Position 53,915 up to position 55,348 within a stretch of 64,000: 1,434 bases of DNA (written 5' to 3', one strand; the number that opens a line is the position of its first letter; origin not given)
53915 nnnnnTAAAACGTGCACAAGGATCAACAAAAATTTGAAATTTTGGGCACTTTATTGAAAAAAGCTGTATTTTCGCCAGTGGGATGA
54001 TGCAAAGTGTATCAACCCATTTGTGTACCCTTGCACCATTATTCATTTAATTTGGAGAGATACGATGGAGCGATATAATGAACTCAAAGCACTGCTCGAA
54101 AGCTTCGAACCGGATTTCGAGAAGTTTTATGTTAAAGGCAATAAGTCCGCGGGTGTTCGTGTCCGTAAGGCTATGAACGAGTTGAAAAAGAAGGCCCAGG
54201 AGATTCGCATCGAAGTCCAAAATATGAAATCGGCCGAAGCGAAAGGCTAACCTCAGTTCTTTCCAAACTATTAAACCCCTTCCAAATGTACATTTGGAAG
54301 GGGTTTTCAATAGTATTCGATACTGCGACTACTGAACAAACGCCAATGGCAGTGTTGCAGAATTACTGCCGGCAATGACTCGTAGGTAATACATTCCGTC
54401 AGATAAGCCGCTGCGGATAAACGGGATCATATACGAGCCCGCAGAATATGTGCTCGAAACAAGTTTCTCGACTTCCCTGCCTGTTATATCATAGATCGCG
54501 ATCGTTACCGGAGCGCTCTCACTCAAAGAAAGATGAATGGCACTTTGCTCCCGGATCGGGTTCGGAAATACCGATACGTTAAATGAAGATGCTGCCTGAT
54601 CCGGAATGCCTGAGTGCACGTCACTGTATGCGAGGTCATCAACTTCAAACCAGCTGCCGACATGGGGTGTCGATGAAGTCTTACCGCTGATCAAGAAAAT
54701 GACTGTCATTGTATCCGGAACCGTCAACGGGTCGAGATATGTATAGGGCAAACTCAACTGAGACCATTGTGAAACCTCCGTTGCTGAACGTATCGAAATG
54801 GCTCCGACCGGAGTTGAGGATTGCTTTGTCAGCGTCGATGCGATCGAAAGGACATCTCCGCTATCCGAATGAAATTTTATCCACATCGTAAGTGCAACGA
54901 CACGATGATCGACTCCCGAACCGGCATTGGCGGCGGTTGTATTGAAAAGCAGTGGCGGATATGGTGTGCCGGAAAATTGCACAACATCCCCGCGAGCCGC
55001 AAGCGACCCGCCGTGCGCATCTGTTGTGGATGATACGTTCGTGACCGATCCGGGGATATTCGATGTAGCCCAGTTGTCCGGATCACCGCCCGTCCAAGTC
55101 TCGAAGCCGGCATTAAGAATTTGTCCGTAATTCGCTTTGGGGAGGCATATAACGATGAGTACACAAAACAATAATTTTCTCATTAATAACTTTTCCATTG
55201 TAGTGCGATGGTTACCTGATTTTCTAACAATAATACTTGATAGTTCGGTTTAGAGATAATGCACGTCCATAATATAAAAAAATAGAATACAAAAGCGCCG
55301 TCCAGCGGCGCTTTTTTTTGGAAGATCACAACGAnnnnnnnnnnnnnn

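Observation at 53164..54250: Adjacent pair of histone-H1-like proteins: a globular domain with a KAKP-rich tail, then an Hc1-family mini-protein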

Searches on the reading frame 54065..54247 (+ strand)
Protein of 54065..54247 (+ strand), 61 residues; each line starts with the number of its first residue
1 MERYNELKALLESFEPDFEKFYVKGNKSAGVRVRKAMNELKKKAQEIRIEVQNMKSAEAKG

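Call 5: search_protein_families(library=pfam, proteins=[window:54065-54247:+], max_evalue=1)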
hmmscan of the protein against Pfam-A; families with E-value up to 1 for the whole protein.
window:54065-54247:+ (61 aa): 2 families
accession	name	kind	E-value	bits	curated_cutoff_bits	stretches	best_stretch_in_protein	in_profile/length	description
PF07432.18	Hc1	-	9.9e-23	80.2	23.5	1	1-56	1-56/57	Histone H1-like protein Hc1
PF01736.22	Polyoma_agno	-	0.044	14.1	27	1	27-50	8-31/62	Polyomavirus agnoprotein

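Call 6: search_protein_families(library=ncbifam, proteins=[window:54065-54247:+], max_evalue=1)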
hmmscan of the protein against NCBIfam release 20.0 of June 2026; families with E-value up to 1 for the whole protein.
window:54065-54247:+ (61 aa): 2 families
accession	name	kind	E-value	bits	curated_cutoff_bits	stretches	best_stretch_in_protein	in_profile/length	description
NF051889.1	HistH1likeHctA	equivalog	0.0016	19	100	1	5-50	8-52/121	histone H1-like protein HctA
TIGR03479.1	DMSO_red_II_alp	subfamily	0.081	10.9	984.75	1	10-53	360-404/913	molybdopterin-dependent oxidoreductase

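Call 27: find_homologous_proteins(query=window:54065-54247:+)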
Query window:54065-54247:+ (61 aa): 111 proteins with E <= 0.001 among 113 candidates.
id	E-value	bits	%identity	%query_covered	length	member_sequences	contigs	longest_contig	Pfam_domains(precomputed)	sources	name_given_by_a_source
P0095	2.5e-30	119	100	100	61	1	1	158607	PF07432.19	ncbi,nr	ncbi:MAG TPA: histone H1 [Candidatus Kapabacteria bacterium]|nr:histone H1 [Candidatus Kapabacteria 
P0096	1.5e-28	114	93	100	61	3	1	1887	PF07432.19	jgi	jgi:hypothetical protein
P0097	2.0e-25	104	84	100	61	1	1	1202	PF07432.19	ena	-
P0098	1.9e-24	101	82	100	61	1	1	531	PF07432.19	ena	-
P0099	6.0e-24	100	86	95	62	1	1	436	PF07432.19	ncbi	-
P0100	9.8e-24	99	82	98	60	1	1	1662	PF07432.19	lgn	-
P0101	1.1e-23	99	82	98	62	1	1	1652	PF07432.19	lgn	-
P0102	1.2e-23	99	83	100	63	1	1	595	PF07432.19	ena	-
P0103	1.3e-23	99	86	95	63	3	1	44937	PF07432.19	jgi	jgi:hypothetical protein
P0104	1.9e-23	98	82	98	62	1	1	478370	PF07432.19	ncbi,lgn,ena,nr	ncbi:MAG: histone H1 [Bacteroidetes bacterium]|nr:histone H1 [Bacteroidota bacterium]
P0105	3.8e-23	97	79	100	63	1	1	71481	PF07432.19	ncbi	-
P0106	4.9e-23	97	80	98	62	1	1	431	PF07432.19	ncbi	-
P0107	6.1e-23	97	82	93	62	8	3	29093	PF07432.19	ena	-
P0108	6.9e-23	96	82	93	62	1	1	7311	PF07432.19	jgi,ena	jgi:hypothetical protein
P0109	8.2e-23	96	80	98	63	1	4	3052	PF07432.19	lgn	-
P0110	8.5e-23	96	82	93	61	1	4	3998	PF07432.19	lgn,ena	-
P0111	8.6e-23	96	82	100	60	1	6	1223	PF07432.19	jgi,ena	-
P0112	5.8e-22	93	81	93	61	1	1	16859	PF07432.19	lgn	-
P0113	5.8e-22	93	77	100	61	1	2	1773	PF07432.19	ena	-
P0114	6.4e-22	93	81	93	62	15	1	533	PF07432.19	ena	-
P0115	1.0e-21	93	79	92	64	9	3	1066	PF07432.19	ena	-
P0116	1.4e-21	92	80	92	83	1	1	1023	PF07432.19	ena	-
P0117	1.5e-21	92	80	92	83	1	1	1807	PF07432.19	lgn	-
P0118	1.5e-21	92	80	92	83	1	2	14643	PF07432.19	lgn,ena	-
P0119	1.6e-21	92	80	92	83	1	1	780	PF07432.19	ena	-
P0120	1.9e-21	92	80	100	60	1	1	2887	PF07432.19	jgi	jgi:hypothetical protein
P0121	1.9e-21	92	82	92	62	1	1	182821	PF07432.19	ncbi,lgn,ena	ncbi:MAG: histone H1 [bacterium]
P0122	2.6e-21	91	82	92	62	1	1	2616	PF07432.19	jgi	jgi:hypothetical protein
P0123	2.7e-21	91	79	93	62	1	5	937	PF07432.19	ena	-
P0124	3.2e-21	91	77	93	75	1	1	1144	PF07432.19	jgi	jgi:hypothetical protein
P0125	3.7e-21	91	82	92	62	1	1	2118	PF07432.19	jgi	jgi:hypothetical protein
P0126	4.4e-21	91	82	92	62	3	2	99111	PF07432.19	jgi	jgi:hypothetical protein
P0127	5.5e-21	90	78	95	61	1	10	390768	PF07432.19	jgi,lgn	jgi:hypothetical protein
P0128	5.6e-21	90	78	98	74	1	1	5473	PF07432.19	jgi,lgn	jgi:hypothetical protein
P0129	6.1e-21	90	80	92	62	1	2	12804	PF07432.19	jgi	jgi:hypothetical protein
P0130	7.7e-21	90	79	93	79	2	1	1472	PF07432.19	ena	-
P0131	9.7e-21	90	79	93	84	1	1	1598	PF07432.19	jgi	jgi:hypothetical protein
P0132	9.8e-21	90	79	92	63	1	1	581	PF07432.19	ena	-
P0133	1.1e-20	89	77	100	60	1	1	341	PF07432.19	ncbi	-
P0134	1.1e-20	89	78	98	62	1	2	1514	PF07432.19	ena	-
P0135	1.6e-20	89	79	95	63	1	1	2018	PF07432.19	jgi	jgi:flagellar biosynthesis/type III secretory pathway protein FliH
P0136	1.6e-20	89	80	97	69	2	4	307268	PF07432.19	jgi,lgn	jgi:hypothetical protein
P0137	1.7e-20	89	79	92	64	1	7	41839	PF07432.19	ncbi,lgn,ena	-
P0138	1.9e-20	89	79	92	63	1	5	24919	PF07432.19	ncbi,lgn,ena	-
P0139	2.1e-20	89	79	92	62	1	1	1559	PF07432.19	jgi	jgi:hypothetical protein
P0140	3.4e-20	88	76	95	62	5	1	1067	PF07432.19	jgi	jgi:hypothetical protein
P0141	3.7e-20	88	71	97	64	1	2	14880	PF07432.19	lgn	-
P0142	3.8e-20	88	77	93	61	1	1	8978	PF07432.19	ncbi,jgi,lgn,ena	jgi:hypothetical protein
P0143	9.7e-20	87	79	95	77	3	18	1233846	PF07432.19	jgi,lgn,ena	jgi:hypothetical protein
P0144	1.0e-19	86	78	90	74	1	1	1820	PF07432.19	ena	-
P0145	1.5e-19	86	76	95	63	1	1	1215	PF07432.19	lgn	-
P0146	1.6e-19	86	78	95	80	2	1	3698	PF07432.19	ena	-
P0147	2.2e-19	85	75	100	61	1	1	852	PF07432.19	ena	-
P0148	3.5e-19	85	76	97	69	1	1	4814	PF07432.19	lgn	-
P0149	1.1e-18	83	75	97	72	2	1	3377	PF07432.19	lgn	-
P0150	3.3e-18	82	74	95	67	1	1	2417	PF07432.19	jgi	jgi:hypothetical protein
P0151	3.7e-18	82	76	95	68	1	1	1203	PF07432.19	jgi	jgi:hypothetical protein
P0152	3.9e-18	82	71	97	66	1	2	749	PF07432.19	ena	-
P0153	5.2e-18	81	75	97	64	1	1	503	PF07432.19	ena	-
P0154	5.8e-18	81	73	98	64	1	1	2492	PF07432.19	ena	-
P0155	6.2e-18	81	73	97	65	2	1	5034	PF07432.19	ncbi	-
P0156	6.8e-18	81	77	93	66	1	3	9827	PF07432.19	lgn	-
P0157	1.5e-17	80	74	93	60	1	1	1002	PF07432.19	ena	-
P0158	5.9e-17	78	72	100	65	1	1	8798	PF07432.19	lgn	-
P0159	7.0e-17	78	75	92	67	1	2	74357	PF07432.19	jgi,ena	jgi:uncharacterized coiled-coil DUF342 family protein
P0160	8.0e-17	77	75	92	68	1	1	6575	PF07432.19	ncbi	-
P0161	8.7e-17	77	73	98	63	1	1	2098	PF07432.19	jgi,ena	-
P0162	9.3e-17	77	71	92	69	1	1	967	PF07432.19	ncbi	-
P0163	9.6e-17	77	76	90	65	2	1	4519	PF07432.19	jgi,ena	-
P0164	1.1e-16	77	74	89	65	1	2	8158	PF07432.19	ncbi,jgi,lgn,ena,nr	ncbi:MAG TPA: histone H1 [Bacteroidota bacterium]|nr:histone H1 [Bacteroidota bacterium]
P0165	2.0e-16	76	72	100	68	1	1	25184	PF07432.19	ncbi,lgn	-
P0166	2.6e-16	76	73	92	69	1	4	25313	PF07432.19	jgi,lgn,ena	jgi:hypothetical protein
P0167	2.7e-16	76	73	98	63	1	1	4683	PF07432.19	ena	-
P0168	2.7e-16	76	69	100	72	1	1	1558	PF07432.19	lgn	-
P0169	3.4e-16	76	72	93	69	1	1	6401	PF07432.19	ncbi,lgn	-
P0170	6.1e-16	75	70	92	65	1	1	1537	PF07432.19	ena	-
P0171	6.7e-16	75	70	92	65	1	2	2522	PF07432.19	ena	-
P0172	6.8e-16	75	70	92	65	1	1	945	PF07432.19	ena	-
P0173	7.3e-16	74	73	98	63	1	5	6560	PF07432.19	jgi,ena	-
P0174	7.8e-16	74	71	92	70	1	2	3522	PF07432.19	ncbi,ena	ncbi:MAG: histone H1 [Bacteroidota bacterium]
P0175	7.9e-16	74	72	100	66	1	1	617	PF07432.19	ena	-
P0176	8.2e-16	74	71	92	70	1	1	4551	PF07432.19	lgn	-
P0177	8.4e-16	74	71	92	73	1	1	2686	PF07432.19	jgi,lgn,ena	-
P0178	1.1e-15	74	71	92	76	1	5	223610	PF07432.19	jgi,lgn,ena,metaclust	metaclust:\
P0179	1.2e-15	74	71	92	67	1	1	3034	PF07432.19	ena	-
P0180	1.3e-15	74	70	92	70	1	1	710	PF07432.19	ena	-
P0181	1.8e-15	73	71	90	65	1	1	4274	PF07432.19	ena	-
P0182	2.0e-15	73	70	92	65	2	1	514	PF07432.19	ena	-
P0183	2.0e-15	73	71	90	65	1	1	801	PF07432.19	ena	-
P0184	2.1e-15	73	72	89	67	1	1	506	PF07432.19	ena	-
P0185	2.4e-15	73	68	92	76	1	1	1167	PF07432.19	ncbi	-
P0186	2.9e-15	73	68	92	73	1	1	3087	PF07432.19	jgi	jgi:hypothetical protein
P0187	4.3e-15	72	69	90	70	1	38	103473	PF07432.19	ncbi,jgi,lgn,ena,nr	ncbi:MAG: histone H1 [Ignavibacteria bacterium GWA2_55_11]|nr:MAG: histone H1 [Ignavibacteria bacter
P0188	5.2e-15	72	76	90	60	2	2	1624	PF07432.19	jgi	jgi:uncharacterized membrane protein (DUF106 family)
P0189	5.8e-15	72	68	92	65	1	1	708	PF07432.19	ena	-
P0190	6.1e-15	72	64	100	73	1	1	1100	PF07432.19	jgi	jgi:hypothetical protein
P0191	6.7e-15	71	68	92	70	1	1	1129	PF07432.19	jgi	jgi:hypothetical protein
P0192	7.2e-15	71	68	92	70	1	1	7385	PF07432.19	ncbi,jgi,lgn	jgi:hypothetical protein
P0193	7.8e-15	71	64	100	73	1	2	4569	PF07432.19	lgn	-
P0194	1.3e-14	71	62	100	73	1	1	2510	PF07432.19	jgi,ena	-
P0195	1.4e-14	71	66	92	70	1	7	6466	PF07432.19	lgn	-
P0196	1.5e-14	70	68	93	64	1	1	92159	PF07432.19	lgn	-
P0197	1.6e-14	70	62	100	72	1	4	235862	PF07432.19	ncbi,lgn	-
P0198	1.6e-14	70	68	92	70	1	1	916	PF07432.19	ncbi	-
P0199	2.0e-14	70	64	92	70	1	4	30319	PF07432.19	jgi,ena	-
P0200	2.1e-14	70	66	92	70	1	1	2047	PF07432.19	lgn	-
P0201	2.3e-14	70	66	92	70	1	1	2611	PF07432.19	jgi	jgi:hypothetical protein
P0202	3.0e-14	69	64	92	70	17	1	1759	PF07432.19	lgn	-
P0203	3.2e-14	69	64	92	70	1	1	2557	PF07432.19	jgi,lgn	jgi:hypothetical protein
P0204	5.5e-14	69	65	93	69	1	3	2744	PF07432.19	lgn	-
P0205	9.5e-6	43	58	66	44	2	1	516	PF07432.19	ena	-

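Call 35: search_solved_structures(query=window:54065-54247:+, max_evalue=1)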
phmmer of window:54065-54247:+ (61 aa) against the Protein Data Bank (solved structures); distinct sequences matched with E-value up to 1: 3.
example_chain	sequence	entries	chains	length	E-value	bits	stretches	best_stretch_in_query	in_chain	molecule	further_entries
8qhc_A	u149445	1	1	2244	0.4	14.5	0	3-47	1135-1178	Protein SidH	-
8qfs_A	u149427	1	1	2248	0.41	14.5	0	3-47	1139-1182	Protein SidH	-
9pv2_A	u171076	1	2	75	0.54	14.1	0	3-51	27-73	Cell cycle protein GpsB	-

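Call 73: search_protein_families(library=phrogs, proteins=[window:54065-54247:+], max_evalue=0.01)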
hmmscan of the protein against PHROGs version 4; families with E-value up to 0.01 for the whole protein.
window:54065-54247:+ (61 aa): 0 families

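Call 74: search_protein_families(library=padloc, proteins=[window:54065-54247:+], max_evalue=0.01)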
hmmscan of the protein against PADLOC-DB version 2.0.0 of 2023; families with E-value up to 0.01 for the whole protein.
window:54065-54247:+ (61 aa): 0 families

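Call 79: find_encoding_contigs(protein=P0095, flank=4000, max_places=2)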
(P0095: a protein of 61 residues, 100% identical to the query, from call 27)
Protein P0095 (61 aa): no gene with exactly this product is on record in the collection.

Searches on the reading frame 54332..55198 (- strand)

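Call 5: search_protein_families(library=pfam, proteins=[window:54332-55198:-], max_evalue=1)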
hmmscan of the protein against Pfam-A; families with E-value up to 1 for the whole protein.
window:54332-55198:- (289 aa): 2 families
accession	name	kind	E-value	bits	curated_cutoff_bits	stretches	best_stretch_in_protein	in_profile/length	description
PF18962.6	Por_Secre_tail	-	1.3e-08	35.4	27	1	210-281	1-69/75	Secretion system C-terminal sorting domain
PF13860.13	FlgD_ig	-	0.014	15.8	27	1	219-276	12-75/79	FlgD Ig-like domain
